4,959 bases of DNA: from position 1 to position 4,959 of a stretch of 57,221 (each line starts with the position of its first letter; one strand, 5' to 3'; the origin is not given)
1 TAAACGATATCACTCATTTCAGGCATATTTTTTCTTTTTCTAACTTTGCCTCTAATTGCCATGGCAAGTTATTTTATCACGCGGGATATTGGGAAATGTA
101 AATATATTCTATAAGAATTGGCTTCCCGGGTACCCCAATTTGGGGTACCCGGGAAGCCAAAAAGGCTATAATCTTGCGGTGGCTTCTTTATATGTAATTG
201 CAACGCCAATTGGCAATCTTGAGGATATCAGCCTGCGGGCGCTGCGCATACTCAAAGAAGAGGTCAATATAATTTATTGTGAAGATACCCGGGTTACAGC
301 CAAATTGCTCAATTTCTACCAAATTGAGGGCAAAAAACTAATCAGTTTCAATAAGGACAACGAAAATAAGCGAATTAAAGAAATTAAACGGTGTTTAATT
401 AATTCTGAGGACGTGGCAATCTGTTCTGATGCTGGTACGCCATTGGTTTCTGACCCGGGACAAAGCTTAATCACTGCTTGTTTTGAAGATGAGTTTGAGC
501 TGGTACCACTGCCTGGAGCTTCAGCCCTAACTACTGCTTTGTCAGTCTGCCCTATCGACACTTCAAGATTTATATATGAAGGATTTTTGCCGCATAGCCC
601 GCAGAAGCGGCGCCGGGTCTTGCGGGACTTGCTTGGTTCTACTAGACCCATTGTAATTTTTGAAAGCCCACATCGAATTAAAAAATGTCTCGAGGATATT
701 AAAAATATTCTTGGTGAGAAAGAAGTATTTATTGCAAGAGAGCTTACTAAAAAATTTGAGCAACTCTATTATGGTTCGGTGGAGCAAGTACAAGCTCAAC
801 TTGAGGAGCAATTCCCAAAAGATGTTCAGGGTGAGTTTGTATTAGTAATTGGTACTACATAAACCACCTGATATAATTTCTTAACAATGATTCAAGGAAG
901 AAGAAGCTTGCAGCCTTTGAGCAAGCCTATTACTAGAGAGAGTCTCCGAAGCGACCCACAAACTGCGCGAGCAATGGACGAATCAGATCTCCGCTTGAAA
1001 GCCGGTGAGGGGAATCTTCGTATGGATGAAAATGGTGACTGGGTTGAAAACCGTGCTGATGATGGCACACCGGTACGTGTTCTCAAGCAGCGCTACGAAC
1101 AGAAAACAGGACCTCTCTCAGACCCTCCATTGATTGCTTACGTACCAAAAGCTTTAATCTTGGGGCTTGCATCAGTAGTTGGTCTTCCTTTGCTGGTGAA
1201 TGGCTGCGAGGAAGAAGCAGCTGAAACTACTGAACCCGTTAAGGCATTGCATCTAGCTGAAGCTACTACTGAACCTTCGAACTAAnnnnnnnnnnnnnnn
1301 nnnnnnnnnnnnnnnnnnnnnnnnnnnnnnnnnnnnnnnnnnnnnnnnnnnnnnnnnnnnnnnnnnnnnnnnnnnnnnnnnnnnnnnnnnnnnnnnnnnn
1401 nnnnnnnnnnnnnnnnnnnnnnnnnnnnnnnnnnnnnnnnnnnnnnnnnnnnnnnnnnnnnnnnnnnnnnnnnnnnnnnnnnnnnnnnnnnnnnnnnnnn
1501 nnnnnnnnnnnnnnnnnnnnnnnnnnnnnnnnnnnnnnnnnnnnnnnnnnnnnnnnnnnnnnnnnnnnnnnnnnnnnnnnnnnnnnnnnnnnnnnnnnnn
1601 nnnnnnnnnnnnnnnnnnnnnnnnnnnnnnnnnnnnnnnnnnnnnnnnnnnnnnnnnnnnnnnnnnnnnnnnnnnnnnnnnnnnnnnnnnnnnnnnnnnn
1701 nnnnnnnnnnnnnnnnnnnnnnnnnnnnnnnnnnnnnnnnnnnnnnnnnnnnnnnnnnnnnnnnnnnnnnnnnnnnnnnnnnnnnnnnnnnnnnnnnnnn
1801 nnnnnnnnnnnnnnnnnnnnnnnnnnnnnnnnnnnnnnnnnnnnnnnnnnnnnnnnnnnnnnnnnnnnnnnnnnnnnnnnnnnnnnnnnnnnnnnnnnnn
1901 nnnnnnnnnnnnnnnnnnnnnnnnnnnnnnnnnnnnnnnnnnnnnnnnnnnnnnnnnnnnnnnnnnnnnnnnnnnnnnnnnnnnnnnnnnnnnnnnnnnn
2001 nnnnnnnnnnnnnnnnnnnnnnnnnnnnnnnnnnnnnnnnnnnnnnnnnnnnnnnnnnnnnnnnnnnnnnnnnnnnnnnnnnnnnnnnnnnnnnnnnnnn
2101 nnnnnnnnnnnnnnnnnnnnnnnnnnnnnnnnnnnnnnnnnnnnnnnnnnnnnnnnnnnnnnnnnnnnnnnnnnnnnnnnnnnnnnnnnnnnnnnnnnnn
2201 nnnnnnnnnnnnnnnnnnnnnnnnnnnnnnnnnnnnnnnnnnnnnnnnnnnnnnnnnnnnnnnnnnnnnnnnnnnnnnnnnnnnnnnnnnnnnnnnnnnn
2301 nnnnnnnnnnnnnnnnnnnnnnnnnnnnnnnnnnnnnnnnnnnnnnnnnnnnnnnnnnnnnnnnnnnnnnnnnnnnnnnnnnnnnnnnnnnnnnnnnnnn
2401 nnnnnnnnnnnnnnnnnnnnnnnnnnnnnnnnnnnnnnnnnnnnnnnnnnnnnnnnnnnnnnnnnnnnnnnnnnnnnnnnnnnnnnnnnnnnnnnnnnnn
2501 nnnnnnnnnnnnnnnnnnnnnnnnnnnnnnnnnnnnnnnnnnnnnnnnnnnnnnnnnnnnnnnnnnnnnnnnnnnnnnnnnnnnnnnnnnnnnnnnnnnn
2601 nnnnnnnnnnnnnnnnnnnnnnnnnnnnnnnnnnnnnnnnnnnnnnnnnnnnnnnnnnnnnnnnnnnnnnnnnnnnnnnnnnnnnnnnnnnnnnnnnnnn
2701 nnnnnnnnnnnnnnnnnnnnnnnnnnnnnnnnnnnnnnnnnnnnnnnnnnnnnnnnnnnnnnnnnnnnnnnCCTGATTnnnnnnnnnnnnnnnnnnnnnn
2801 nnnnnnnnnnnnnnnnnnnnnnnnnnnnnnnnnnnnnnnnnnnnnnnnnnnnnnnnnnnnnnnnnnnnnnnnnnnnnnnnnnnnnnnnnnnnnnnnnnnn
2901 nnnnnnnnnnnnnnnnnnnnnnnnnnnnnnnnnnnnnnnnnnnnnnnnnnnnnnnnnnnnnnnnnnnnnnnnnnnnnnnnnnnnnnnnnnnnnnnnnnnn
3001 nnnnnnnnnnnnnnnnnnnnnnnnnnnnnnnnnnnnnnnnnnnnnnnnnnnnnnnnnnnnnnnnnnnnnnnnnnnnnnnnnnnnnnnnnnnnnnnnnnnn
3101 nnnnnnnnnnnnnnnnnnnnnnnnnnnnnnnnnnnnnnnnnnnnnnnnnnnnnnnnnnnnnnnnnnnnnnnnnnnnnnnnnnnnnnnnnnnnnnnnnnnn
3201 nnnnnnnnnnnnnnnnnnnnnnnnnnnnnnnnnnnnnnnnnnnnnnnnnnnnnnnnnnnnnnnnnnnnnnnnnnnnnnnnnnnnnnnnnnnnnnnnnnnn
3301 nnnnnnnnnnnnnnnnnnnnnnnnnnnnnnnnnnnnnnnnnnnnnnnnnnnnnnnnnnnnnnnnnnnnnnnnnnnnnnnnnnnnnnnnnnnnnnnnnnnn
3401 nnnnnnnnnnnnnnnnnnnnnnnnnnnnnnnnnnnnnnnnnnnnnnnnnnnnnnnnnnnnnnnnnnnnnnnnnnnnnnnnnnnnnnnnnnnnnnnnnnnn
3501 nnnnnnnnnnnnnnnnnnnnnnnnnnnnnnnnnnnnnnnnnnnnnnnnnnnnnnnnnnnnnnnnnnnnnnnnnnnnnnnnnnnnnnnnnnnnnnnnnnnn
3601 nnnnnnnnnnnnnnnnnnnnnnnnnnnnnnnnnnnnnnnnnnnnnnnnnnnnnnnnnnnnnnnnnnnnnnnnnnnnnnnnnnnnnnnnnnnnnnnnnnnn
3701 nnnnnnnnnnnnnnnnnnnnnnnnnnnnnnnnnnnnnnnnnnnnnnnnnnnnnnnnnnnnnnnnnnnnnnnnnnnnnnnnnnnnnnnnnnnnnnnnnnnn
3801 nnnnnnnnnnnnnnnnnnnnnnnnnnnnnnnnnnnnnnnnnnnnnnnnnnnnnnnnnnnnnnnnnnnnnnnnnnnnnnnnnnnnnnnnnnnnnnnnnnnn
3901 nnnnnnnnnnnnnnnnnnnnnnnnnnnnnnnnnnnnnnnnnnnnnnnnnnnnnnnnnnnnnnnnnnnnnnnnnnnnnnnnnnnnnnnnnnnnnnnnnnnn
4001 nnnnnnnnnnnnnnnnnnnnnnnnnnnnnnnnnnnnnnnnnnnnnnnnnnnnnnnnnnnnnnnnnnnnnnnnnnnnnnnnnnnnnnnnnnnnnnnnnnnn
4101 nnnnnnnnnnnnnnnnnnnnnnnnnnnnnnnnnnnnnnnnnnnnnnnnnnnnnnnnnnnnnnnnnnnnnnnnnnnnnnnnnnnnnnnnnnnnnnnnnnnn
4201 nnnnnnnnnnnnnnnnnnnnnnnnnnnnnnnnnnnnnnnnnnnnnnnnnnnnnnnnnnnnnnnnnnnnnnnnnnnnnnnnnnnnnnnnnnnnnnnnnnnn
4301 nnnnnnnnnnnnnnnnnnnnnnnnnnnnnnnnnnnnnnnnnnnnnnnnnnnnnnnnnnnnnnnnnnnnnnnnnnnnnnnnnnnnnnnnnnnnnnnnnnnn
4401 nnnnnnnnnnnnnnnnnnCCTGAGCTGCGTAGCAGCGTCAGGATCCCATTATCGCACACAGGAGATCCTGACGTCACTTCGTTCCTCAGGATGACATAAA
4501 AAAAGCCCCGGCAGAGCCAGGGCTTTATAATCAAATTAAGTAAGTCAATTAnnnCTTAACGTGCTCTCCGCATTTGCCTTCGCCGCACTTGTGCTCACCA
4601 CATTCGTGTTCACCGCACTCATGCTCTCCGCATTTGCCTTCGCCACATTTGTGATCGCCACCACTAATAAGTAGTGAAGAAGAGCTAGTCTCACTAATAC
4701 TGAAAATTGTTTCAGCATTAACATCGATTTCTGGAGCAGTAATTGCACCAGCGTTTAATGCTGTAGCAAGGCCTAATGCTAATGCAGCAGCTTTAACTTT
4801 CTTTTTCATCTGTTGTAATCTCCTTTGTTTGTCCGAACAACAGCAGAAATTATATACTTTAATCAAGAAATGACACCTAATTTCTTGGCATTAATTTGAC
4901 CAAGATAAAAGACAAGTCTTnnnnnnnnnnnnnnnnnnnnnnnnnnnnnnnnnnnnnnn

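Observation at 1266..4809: MNIO (DUF692) + DUF2063 RiPP operon of the oxazolin/bufferin class with unexplained extras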

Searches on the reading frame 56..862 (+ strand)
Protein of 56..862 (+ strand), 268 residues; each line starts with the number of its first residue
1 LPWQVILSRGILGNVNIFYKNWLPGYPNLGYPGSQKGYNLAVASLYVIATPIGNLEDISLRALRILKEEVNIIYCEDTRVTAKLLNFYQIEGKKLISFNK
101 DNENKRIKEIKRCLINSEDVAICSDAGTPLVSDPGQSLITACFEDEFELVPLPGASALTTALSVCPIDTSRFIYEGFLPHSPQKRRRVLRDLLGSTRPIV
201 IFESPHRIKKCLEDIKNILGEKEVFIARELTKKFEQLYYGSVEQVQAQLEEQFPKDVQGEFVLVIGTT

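Call 3: search_protein_families(library=ncbifam, proteins=[window:56-862:+], max_evalue=0.01)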
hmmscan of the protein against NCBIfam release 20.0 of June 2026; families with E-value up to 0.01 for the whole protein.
window:56-862:+ (268 aa): 3 families
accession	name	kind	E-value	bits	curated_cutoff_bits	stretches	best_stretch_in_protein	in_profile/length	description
TIGR00096.1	TIGR00096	equivalog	5e-72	242.6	167.9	1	45-265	2-219/275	16S rRNA (cytidine(1402)-2'-O)-methyltransferase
NF011570.0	PRK14994.1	equivalog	5.7e-53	180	502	1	41-265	10-232/287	16S rRNA (cytidine(1402)-2'-O)-methyltransferase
NF004455.0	PRK05787.1-3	equivalog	6.2e-10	39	258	1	44-246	2-202/221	cobalt-precorrin-7 (C(5))-methyltransferase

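Call 4: search_protein_families(library=pfam, proteins=[window:56-862:+], max_evalue=0.01)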
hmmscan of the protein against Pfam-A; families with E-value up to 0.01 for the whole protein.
window:56-862:+ (268 aa): 1 family
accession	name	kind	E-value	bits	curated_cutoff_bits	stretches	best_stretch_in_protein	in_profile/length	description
PF00590.25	TP_methylase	-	1.9e-28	100.3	27.8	1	45-245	2-211/212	Tetrapyrrole (Corrin/Porphyrin) Methylases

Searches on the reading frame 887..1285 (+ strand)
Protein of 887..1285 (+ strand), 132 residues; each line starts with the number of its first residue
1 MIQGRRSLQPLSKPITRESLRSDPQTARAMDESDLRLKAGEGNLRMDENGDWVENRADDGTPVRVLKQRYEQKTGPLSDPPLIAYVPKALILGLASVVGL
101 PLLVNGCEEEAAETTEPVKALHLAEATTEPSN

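Call 3: search_protein_families(library=ncbifam, proteins=[window:887-1285:+], max_evalue=0.01)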
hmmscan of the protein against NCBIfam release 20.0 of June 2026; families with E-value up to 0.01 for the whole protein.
window:887-1285:+ (132 aa): 0 families

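Call 4: search_protein_families(library=pfam, proteins=[window:887-1285:+], max_evalue=0.01)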
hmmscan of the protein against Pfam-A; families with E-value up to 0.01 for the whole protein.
window:887-1285:+ (132 aa): 0 families

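Call 58: search_protein_families(library=padloc, proteins=[window:887-1285:+], max_evalue=0.1)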
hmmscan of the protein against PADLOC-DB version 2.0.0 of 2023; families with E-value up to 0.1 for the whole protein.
window:887-1285:+ (132 aa): 0 families

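Call 59: search_protein_families(library=phrogs, proteins=[window:887-1285:+], max_evalue=0.1)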
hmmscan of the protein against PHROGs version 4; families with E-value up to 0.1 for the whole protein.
window:887-1285:+ (132 aa): 1 family
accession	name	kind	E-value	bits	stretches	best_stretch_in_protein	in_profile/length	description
phrog_16268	-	unknown function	0.043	15.2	1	68-120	21-72/96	-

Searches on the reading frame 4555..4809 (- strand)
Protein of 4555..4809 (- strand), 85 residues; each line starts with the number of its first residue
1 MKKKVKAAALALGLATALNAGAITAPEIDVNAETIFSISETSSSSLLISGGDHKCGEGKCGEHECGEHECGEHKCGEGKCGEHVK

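Call 3: search_protein_families(library=ncbifam, proteins=[window:4555-4809:-], max_evalue=0.01)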
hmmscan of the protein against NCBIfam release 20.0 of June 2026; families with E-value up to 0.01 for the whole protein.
seq(85 aa): 2 families
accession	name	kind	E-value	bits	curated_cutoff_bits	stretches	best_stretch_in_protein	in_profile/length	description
NF050188.1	OxThioModRiPPHvfA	equivalog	3.7e-07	30.7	95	1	1-83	1-77/96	oxazolone/thioamide-modified RiPP metallophore HvfA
NF050137.2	KCGExKCG_twice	domain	6.9e-05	22.4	19.5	1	52-83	1-29/29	HvfA family oxazolone/thioamide-modified RiPP metallophore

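Call 4: search_protein_families(library=pfam, proteins=[window:4555-4809:-], max_evalue=0.01)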
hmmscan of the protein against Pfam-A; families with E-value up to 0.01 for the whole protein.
seq(85 aa): 0 families

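Call 71: find_homologous_proteins(query=window:4555-4809:-, max_evalue=0.001)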
Query seq(85 aa) (85 aa): 11 proteins with E <= 0.001 among 15 candidates.
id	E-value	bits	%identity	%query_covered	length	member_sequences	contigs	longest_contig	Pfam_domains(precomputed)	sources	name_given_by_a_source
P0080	8.5e-40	152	91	96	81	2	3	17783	-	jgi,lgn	jgi:uncharacterized low-complexity protein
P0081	1.9e-25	106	75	68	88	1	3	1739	-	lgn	-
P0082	2.3e-18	84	60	87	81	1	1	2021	-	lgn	-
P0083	2.7e-18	83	60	74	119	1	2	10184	-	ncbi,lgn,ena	-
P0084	4.7e-14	70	53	93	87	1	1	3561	-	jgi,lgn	-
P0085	1.4e-11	62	51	93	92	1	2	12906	-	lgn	-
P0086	1.6e-11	62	50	85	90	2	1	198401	-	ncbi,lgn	-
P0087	4.5e-10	57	50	95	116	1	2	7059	-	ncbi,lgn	-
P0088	1.2e-8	53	47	92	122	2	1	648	-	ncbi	-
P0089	5.2e-8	51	45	95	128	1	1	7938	-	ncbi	-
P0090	5.1e-7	47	76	38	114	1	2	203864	-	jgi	jgi:uncharacterized low-complexity protein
